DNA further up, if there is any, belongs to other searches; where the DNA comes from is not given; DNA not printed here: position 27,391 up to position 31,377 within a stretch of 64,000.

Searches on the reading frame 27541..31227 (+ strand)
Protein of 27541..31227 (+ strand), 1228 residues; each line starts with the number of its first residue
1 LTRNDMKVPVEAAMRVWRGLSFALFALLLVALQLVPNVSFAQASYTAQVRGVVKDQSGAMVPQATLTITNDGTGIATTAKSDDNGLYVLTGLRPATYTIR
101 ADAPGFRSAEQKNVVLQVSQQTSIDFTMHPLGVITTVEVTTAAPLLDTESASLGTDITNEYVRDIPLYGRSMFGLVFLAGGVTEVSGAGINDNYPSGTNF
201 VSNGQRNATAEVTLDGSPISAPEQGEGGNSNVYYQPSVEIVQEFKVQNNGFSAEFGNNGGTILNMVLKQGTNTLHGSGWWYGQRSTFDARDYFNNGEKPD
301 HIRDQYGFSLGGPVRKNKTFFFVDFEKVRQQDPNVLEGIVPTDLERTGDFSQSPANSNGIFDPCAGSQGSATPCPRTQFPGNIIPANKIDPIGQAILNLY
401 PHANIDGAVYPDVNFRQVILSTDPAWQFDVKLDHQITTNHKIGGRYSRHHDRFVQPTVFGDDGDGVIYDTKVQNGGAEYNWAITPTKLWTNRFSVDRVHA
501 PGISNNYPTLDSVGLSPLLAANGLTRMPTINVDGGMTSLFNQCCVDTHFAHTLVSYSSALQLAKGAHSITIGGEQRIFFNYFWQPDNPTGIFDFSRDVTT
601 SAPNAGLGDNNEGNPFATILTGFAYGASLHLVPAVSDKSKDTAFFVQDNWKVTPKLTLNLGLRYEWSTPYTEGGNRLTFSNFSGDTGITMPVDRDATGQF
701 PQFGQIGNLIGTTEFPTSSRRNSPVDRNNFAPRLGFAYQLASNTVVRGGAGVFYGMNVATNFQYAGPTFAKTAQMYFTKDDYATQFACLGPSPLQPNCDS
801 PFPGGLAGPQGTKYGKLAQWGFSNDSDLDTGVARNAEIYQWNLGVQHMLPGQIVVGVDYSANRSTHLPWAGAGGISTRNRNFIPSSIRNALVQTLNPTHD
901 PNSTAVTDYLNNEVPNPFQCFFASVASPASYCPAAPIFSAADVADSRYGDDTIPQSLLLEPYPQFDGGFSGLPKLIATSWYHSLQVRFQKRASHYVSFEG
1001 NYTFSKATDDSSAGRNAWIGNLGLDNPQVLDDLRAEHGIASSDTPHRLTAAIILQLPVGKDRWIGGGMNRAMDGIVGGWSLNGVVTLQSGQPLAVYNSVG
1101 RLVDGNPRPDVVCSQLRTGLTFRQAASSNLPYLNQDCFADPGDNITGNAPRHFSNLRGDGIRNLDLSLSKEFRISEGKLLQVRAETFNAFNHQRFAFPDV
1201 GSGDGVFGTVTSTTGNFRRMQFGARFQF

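Call 100: search_protein_families(library=pfam, proteins=[window:27541-31227:+], max_evalue=0.00001)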
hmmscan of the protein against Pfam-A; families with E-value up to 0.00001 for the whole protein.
window:27541-31227:+ (1228 aa): 4 families
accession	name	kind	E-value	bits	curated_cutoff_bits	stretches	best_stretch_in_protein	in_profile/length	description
PF25183.1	OMP_b-brl_4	-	1.4e-188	629.6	30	1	266-1221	1-838/838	Outer membrane beta barrel domain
PF13620.12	CarboxypepD_reg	-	5.5e-21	75.2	32.3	1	48-128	1-81/82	Carboxypeptidase regulatory-like domain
PF00593.30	TonB_dep_Rec_b-barrel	-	3e-07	31.1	27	1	450-755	41-242/436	TonB dependent receptor-like, beta-barrel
PF13715.12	CarbopepD_reg_2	-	6.8e-06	26.5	32.2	1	49-128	1-76/88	CarboxypepD_reg-like domain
